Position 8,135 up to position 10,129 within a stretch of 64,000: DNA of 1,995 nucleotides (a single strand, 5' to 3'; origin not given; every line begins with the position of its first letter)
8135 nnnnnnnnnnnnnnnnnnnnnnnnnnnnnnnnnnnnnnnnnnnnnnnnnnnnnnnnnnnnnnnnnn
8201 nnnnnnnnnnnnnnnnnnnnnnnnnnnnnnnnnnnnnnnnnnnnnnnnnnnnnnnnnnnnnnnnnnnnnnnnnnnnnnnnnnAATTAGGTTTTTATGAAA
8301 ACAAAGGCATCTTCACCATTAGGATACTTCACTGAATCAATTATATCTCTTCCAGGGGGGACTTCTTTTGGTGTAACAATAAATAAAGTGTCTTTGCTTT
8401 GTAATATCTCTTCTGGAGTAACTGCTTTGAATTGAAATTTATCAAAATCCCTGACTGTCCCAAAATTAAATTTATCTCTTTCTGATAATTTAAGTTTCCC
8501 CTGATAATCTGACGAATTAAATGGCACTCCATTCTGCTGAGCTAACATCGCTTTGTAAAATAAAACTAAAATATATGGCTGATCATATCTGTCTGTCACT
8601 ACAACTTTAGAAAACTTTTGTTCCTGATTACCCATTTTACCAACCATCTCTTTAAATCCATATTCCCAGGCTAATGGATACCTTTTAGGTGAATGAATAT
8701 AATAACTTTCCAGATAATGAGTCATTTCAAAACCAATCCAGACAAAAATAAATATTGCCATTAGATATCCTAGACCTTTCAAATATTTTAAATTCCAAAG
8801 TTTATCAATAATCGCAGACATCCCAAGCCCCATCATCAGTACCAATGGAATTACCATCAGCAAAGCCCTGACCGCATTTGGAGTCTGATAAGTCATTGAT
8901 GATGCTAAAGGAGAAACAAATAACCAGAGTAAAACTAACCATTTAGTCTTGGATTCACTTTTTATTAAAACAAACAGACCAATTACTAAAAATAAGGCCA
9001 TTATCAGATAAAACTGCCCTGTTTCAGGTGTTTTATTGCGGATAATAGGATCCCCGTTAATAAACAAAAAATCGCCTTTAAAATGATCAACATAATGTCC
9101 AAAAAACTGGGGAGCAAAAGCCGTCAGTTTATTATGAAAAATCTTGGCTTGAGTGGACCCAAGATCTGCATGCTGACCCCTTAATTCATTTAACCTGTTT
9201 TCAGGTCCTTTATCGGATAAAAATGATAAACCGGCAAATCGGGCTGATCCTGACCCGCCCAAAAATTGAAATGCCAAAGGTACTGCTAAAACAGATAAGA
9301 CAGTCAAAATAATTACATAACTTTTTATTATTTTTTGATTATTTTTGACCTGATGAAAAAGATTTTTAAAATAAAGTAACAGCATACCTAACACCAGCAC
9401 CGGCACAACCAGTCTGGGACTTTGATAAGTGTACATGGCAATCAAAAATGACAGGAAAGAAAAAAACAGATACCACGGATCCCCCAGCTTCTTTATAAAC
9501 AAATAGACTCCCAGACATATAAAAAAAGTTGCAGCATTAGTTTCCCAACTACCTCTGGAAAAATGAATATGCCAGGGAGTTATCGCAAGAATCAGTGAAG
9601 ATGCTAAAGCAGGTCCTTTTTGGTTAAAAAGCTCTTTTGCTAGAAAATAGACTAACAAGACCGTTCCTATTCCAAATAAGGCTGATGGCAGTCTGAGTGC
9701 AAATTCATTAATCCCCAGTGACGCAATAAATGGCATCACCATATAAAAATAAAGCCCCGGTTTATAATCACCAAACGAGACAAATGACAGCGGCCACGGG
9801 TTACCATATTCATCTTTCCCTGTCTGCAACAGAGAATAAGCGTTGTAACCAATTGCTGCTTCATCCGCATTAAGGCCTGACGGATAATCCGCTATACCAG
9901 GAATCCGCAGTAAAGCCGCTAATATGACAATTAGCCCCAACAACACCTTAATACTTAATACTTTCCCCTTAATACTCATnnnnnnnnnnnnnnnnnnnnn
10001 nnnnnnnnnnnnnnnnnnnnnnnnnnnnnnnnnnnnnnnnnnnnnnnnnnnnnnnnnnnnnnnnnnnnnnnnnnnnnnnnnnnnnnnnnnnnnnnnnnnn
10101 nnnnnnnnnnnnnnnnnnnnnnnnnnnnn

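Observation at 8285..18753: Tandem array of six paralogous PMT_2/GT39-like GT-C genes, one inverted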

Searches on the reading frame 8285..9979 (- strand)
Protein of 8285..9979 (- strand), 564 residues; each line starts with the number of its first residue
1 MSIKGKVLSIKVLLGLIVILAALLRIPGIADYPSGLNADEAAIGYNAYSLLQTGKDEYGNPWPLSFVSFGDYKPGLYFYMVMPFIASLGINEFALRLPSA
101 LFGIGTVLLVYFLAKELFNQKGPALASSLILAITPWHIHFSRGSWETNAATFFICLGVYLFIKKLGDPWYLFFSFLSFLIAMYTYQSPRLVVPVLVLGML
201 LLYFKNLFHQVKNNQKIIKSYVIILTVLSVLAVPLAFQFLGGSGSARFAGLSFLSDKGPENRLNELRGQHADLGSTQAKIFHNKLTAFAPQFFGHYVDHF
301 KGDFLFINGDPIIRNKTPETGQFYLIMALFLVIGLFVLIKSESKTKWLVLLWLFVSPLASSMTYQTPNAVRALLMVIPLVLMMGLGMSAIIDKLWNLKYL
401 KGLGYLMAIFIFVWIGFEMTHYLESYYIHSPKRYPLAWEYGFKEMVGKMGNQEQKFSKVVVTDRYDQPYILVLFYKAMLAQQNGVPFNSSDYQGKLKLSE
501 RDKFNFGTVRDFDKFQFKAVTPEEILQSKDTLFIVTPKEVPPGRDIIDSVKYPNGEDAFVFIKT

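Call 3: search_protein_families(library=pfam, proteins=[window:8285-9979:-], max_evalue=0.01)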
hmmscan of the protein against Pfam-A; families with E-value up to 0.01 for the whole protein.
window:8285-9979:- (564 aa): 3 families
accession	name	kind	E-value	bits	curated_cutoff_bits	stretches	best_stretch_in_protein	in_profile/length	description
PF13231.12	PMT_2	-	7.3e-10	39.7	26.1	1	77-229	6-155/160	Dolichyl-phosphate-mannose-protein mannosyltransferase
PF02366.24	PMT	-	8.1e-08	32.6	22.7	1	67-232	57-229/245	Dolichyl-phosphate-mannose-protein mannosyltransferase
PF24124.1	YphA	-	0.0012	19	28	1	109-197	15-103/198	YphA-like integral membrane protein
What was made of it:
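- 8285..9979 (-): P1, 564-aa GT-C (PMT_2-type) transferase. It is the first gene upstream of the conserved GT2-GT4 pair. Pfam PMT_2 E=7e-10 (call 3).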

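Call 10: search_protein_families(library=ncbifam, proteins=[window:8285-9979:-], max_evalue=0.01)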
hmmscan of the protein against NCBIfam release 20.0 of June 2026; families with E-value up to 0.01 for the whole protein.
window:8285-9979:- (564 aa): 1 family
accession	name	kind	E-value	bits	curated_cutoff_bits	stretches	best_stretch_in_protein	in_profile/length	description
TIGR03663.1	TIGR03663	subfamily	8.2e-10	38.3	126.25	1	14-234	4-211/435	flippase activity-associated protein Agl23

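Call 11: search_solved_structures(query=A1, max_evalue=1, show_alignments=2)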
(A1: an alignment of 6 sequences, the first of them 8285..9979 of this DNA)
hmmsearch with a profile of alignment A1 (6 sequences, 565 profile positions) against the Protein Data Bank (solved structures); distinct sequences matched with E-value up to 1: 0.
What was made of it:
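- Tried and rejected: PDB sequence searches: the six-paralog profile found nothing at E<=1 (call 11).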

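Call 13: find_homologous_proteins(query=window:8285-9979:-, max_evalue=0.00001)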
Query window:8285-9979:- (564 aa): 2287 proteins with E <= 0.00001 among 8000 candidates; the best 120 are listed.
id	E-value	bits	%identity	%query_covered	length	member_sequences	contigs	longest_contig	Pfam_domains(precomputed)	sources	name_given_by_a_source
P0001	0.0e+0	1244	98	100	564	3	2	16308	PF02366.25,PF13231.13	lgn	-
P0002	2.0e-252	857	68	100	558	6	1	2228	PF02366.25,PF13231.13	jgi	-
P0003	3.1e-252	856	68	98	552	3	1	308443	PF02366.25,PF13231.13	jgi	jgi:4-amino-4-deoxy-L-arabinose transferase-like glycosyltransferase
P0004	1.4e-249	848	68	98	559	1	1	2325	PF02366.25,PF13231.13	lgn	-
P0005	3.4e-249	846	68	98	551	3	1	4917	PF02366.25,PF13231.13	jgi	jgi:4-amino-4-deoxy-L-arabinose transferase-like glycosyltransferase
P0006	5.2e-248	842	67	98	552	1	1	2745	PF02366.25,PF13231.13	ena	-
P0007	5.4e-248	842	67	98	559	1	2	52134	PF02366.25,PF13231.13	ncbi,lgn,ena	-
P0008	1.9e-246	837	66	98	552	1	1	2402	PF02366.25,PF13231.13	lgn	-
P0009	3.8e-245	833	66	96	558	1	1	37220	PF02366.25,PF13231.13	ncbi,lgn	-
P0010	5.1e-245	832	65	100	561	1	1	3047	PF02366.25,PF13231.13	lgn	-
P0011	4.3e-244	829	67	97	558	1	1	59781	PF02366.25,PF13231.13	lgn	-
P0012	1.5e-238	811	66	97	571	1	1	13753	PF02366.25,PF13231.13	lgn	-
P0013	1.0e-233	795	63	100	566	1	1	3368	PF02366.25,PF13231.13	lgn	-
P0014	9.0e-228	776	68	90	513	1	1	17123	PF02366.25,PF13231.13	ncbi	-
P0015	3.0e-220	751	61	96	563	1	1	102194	PF02366.25,PF13231.13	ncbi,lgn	-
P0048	2.3e-201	688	57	95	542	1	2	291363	PF02366.25,PF13231.13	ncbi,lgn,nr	ncbi:glycosyltransferase family 39 protein [Candidatus Daviesbacteria bacterium]|nr:glycosyltransfer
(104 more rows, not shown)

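Call 14: find_encoding_contigs(protein=P0048, flank=10000, max_places=2)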
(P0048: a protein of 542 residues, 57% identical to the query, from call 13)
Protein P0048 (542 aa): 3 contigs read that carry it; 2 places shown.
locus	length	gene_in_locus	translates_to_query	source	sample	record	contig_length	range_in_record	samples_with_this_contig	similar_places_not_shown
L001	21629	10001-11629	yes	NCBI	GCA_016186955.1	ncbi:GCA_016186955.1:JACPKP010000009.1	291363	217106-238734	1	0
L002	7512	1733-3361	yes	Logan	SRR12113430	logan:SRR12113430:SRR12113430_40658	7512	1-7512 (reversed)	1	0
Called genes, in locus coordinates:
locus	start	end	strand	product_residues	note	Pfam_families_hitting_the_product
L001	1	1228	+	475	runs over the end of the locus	-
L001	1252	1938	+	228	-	PF13580:SIS_2, PF01380:SIS (weak)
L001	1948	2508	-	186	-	PF13580:SIS_2, PF01380:SIS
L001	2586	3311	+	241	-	PF00483:NTP_transferase, PF12804:NTP_transf_3 (weak)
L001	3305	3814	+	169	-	PF00702:Hydrolase (weak), PF08645:PNK3P, PF13419:HAD_2 (weak), PF13242:Hydrolase_like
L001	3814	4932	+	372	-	PF01073:3Beta_HSD, PF01370:Epimerase, PF02719:Polysacc_synt_2 (faint), PF05368:NmrA (weak), PF16363:GDP_Man_Dehyd, PF07993:NAD_binding_4, PF01370:Epimerase, PF16363:GDP_Man_Dehyd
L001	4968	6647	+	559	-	-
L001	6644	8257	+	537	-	PF02366:PMT, PF13231:PMT_2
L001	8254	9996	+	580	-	PF02366:PMT, PF13231:PMT_2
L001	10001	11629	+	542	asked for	PF02366:PMT, PF13231:PMT_2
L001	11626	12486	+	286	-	PF00535:Glycos_transf_2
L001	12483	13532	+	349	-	PF13439:Glyco_transf_4 (weak), PF00534:Glycos_transf_1, PF13692:Glyco_trans_1_4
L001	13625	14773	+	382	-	PF04188:Mannosyl_trans2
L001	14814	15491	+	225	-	PF00535:Glycos_transf_2, PF13641:Glyco_tranf_2_3 (weak)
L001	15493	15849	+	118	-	PF10066:DUF2304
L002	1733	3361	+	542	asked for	PF02366:PMT, PF13231:PMT_2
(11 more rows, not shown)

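Call 15: find_encoding_contigs(protein=P0003, flank=10000, max_places=2)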
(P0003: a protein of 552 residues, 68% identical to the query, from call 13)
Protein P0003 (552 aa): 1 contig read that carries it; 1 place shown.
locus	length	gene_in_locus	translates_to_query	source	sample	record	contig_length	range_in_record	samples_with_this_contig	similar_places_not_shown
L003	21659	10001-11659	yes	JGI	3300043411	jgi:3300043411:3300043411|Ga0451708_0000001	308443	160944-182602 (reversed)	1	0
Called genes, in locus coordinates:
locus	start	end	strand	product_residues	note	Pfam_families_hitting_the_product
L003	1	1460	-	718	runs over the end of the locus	-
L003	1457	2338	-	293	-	-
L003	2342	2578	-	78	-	-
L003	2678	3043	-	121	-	-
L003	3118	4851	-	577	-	PF02366:PMT (weak), PF13231:PMT_2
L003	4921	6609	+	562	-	PF02366:PMT, PF13231:PMT_2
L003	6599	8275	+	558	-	PF13231:PMT_2 (weak)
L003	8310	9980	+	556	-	PF13231:PMT_2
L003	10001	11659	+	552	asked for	PF02366:PMT, PF13231:PMT_2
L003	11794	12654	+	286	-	PF00535:Glycos_transf_2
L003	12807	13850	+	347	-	PF13439:Glyco_transf_4 (weak), PF00534:Glycos_transf_1, PF13692:Glyco_trans_1_4, PF13524:Glyco_trans_1_2 (faint), PF20706:GT4-conflict (weak)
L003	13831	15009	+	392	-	-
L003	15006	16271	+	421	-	PF01943:Polysacc_synt, PF13440:Polysacc_synt_3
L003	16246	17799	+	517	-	-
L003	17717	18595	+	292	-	PF00535:Glycos_transf_2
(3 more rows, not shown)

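Call 17: find_related_loci(query=window:8285-9979:-, collection=genome_contigs, flank=10000)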
Query window:8285-9979:- (564 aa) in genome_contigs; peptide patterns used: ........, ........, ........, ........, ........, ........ (x = any residue, [..] = any of these).
45 stretches matched a pattern; 18 encode a relative of the query (tblastn E <= 1e-3); 18 distinct loci.
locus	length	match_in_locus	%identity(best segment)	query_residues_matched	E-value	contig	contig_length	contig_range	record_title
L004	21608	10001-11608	55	8-564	0e+0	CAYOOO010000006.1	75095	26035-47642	MAG TPA_asm: uncultured Gammaproteobacteria bacterium isolate binchicken_co110_106 genome assembly, contig: NODE_903_len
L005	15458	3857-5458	50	17-561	0e+0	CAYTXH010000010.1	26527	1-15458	MAG TPA_asm: uncultured Gammaproteobacteria bacterium isolate SRP278252_co2_10 genome assembly, contig: NODE_3611_length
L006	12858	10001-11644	49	3-561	0e+0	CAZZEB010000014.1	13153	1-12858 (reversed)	MAG TPA_asm: uncultured Gammaproteobacteria bacterium isolate SRP342105_co1_364 genome assembly, contig: NODE_6415_lengt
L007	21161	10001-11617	51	6-564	1e-179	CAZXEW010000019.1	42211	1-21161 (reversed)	MAG TPA_asm: uncultured Gammaproteobacteria bacterium isolate binchicken_co203_146 genome assembly, contig: k141_1936039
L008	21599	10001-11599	54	25-563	8e-174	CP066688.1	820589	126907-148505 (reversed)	MAG: Candidatus Daviesbacteria bacterium isolate NC_groundwater_497_Ag_S-0.1um_39_22 chromosome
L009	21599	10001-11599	55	10-564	4e-170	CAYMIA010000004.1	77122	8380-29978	MAG TPA_asm: uncultured Gammaproteobacteria bacterium isolate SRP200132_co1_145 genome assembly, contig: NODE_415_length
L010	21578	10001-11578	42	21-564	4e-134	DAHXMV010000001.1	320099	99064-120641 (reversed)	MAG TPA_asm: Candidatus Amesbacteria bacterium isolate clean1627 NODE_1_length_320099_cov_20.142678, whole genome shotgu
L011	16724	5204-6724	36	25-559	2e-88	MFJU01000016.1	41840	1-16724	MAG: Candidatus Gottesmanbacteria bacterium RIFCSPLOWO2_01_FULL_42_22 rifcsplowo2_01_scaffold_2478, whole genome shotgun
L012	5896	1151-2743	32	12-556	2e-86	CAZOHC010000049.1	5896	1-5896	MAG TPA_asm: uncultured Gammaproteobacteria bacterium isolate SRP144015_co1_130 genome assembly, contig: NODE_5652_lengt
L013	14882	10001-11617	35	3-563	1e-97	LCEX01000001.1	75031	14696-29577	MAG: Candidatus Gottesmanbacteria bacterium GW2011_GWC1_43_10 UV55_C0001, whole genome shotgun sequence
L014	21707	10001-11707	31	6-560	1e-81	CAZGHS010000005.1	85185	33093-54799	MAG TPA_asm: uncultured Gammaproteobacteria bacterium isolate SRP286056_co1_760 genome assembly, contig: NODE_220_length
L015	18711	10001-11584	36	6-562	3e-85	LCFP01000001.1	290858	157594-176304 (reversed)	MAG: Candidatus Gottesmanbacteria bacterium GW2011_GWA2_43_14 UV73_C0001, whole genome shotgun sequence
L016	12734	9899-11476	31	13-560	4e-71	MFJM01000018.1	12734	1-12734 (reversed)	MAG: Candidatus Gottesmanbacteria bacterium RIFCSPHIGHO2_02_FULL_39_14 rifcsphigho2_02_scaffold_20387, whole genome shot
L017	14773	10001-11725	38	17-564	2e-127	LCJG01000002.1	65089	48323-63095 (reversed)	MAG: Candidatus Collierbacteria bacterium GW2011_GWB1_44_6 UW68_C0002, whole genome shotgun sequence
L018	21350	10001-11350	29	14-483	3e-53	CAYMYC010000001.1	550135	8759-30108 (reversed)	MAG TPA_asm: uncultured Gammaproteobacteria bacterium isolate binchicken_co128_232 genome assembly, contig: NODE_4_lengt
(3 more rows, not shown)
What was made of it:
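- Tried and rejected: It was repeated with P1 alone (call 17).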

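Call 21: search_protein_representatives(alignment_id=A1)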
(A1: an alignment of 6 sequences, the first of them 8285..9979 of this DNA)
Query: 6 sequences, 565 profile positions. Proteins with E-value up to 0.001 (for the whole library): 43341; up to 1e-10: 17324; up to 1e-30: 6703. The best 150 are listed.
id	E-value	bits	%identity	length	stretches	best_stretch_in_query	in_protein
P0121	2.4e-175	600.8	-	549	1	19-561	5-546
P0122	1.8e-166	571.4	-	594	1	14-563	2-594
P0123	9.9e-166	569.0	-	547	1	19-562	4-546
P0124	1.6e-162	558.4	-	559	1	21-563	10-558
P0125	1.3e-161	555.5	-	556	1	16-563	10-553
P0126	3.0e-159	547.6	-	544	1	20-562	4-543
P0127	2.6e-158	544.5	-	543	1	20-563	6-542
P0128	4.3e-158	543.8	-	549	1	16-563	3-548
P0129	3.0e-157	541.0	-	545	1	14-562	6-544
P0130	5.8e-157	540.1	-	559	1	15-562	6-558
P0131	1.9e-154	531.8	-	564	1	17-559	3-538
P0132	4.0e-154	530.7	-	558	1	17-563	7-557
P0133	4.4e-154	530.6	-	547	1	18-561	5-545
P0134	5.0e-154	530.4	-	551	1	19-562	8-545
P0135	3.4e-153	527.7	-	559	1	20-561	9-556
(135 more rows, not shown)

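Call 33: predict_structure(alignment_id=A2)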
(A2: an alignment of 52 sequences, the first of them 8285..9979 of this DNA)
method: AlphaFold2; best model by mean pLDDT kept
length: 564 residues; sequences in the alignment: 52
mean_pLDDT: 89.1   pTM: 0.90
mean pLDDT of the five models: 89.1, 88.7, 88.0, 86.5, 85.9
residues with pLDDT >= 90: 365; 70-90: 153; 50-70: 37; < 50: 9
segments of 3 or more residues with pLDDT < 50: 1-4, 503-505
pLDDT, mean of each block of 10 residues (from residue 1): 59 97 96 85 91 88 56 72 96 96 98 97 98 97 92 98 93 97 90 96 94 89 93 82 65 79 84 88 87 95 95 84 96 98 94 96 89 97 98 85 88 96 92 70 94 96 88 95 93 76 59 91 93 94 90 90 95
secondary structure, 60 per line:
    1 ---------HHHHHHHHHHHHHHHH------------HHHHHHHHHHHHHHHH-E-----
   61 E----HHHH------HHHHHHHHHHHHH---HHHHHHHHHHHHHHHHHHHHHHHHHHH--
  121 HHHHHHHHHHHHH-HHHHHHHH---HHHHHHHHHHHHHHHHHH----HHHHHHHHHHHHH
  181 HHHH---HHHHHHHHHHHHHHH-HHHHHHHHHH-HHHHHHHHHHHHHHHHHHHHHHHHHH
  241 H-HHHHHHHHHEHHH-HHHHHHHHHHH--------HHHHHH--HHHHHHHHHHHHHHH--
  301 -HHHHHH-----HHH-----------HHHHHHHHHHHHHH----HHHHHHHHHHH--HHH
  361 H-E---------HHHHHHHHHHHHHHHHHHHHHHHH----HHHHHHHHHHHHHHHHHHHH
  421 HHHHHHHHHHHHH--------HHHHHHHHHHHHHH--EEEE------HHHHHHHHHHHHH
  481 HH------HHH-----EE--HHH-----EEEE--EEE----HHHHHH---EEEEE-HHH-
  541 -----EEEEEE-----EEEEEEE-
elements in order: H10-25 H38-53 H66-69 H76-88 H92-118 H121-133 H135-142 H146-163 H168-184 H188-202 H204-213 H215-241 H243-251 H257-267 H276-281 H284-298 H302-307 H327-340 H345-355 H358-361 H373-396 H401-433 H442-455 E458-461 H468-482 E509-512 E515-517 H522-527 E531-535 E546-551 E557-563
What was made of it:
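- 8285..9979 (-): AF2 model pLDDT 89, pTM 0.90, about 11 TM helices plus a C-terminal alpha/beta domain (call 33).
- On GT-C superfamily: The AF2 model of P1 (pLDDT 89, pTM 0.90) shows about 11 membrane helices (call 33).
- The AF2 model has pLDDT 89 (call 33).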

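Call 36: fold_search(model_id=the predicted structure, library=pdb)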
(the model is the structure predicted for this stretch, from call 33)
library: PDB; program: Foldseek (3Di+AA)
matches with E <= 10: 213; with E <= 0.001: 21
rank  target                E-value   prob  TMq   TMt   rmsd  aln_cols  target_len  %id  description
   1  8b6l_I                2.2e-09  1.00  0.50  0.42  13.3       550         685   13  Subtomogram average of the human Sec61-TRAP-OSTA-translocon (released 2022-12-07)
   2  6s7o_A                1.4e-08  1.00  0.54  0.47  15.2       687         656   11  Cryo-EM structure of human oligosaccharyltransferase complex OST-A (released 2019-12-18)
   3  6s7t_A                6.8e-08  1.00  0.54  0.44  12.4       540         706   14  Cryo-EM structure of human oligosaccharyltransferase complex OST-B (released 2019-12-18)
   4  8pn9_A                8.1e-08  1.00  0.54  0.47  11.9       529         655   13  Structure of human oligosaccharyltransferase OST-A complex bound to NGI-1 (released 2024-05-08)
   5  9n9j_I                1.3e-07  1.00  0.53  0.44  12.2       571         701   13  Structure of a GRP94 folding intermediate engaged with a CCDC134- and FKBP11-bound secretory translocon (released 2025-11-19)
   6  8agc_A                1.8e-07  1.00  0.50  0.42  15.2       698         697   12  Structure of yeast oligosaccharylransferase complex with lipid-linked oligosaccharide and non-acceptor peptide bound (released 2022-12-07)
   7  5ezm                  3.5e-07  1.00  0.52  0.54  11.3       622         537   11  Crystal Structure of ArnT from Cupriavidus metallidurans in the apo state (released 2016-02-17)
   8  8age_A                4.4e-07  1.00  0.50  0.45  14.4       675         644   12  Structure of yeast oligosaccharylransferase complex with acceptor peptide bound (released 2022-12-07)
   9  5gmy_A                5.4e-07  1.00  0.49  0.35  12.9       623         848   14  Crystal structure of the Archaeoglobus fulgidus oligosaccharyltransferase (O29867_ARCFU) tethered with an acceptor pep (released 2017-02-01)
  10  7e9s_A                7.4e-07  1.00  0.52  0.36  11.8       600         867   12  Archaeal oligosaccharyltransferase AglB from Archaeoglobus fulgidus in complex with an inhibitory peptide and a dolich (released 2021-09-08)
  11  6ezn_F                8.9e-07  1.00  0.48  0.43  12.4       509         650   14  Cryo-EM structure of the yeast oligosaccharyltransferase (OST) complex (released 2018-01-17)
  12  5f15                  1.0e-06  1.00  0.53  0.55  10.7       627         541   10  Crystal Structure of ArnT from Cupriavidus metallidurans bound to Undecaprenyl phosphate (released 2016-02-17)
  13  3wak                  1.2e-06  1.00  0.49  0.34  11.6       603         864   13  Crystal structure of the Archaeoglobus fulgidus oligosaccharyltransferase (O29867_ARCFU) in the apo form (released 2013-10-30)
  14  5ogl_A                1.4e-06  1.00  0.47  0.39   9.6       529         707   13  Structure of bacterial oligosaccharyltransferase PglB in complex with an acceptor peptide and an lipid-linked oligosac (released 2017-10-25)
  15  6gxc_A                2.0e-06  1.00  0.47  0.39   9.4       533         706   14  Bacterial oligosaccharyltransferase PglB in complex with an inhibitory peptide and a reactive lipid-linked oligosaccha (released 2018-11-14)
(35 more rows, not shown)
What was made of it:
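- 8285..9979 (-): GT-C fold by Foldseek (call 36).
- On GT-C superfamily: The 21 Foldseek PDB matches with E<=0.001 are all GT-C enzymes (STT3, ArnT, AglB, PglB, Pmt4, Pmt1, ALG12, DPY19), with TM about 0.45-0.55 (call 36).
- Closest known: ArnT. Same: It has the best size-normalised structural match (TMq 0.52-0.53, TMt 0.54-0.55; call 36).
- Closest known: Eukaryotic luminal ALG3/9/12/6/8/10 series. Same: ALG12 and ALG9 appear among the fold matches (call 36).
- The best Foldseek matches are all GT-C enzymes: STT3 at 2e-9, ArnT at 3.5e-7 (TM 0.52-0.55), then AglB/PglB, Pmt4, ALG12, DPY19 and AftD (call 36).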

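Call 40: find_encoding_contigs(protein=window:8285-9979:-, flank=2000, max_places=3)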
Protein window:8285-9979:- (564 aa): no gene with exactly this product is on record in the collection.
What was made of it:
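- Tried and rejected: Exact look-up of the P1 product: not on record (call 40).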
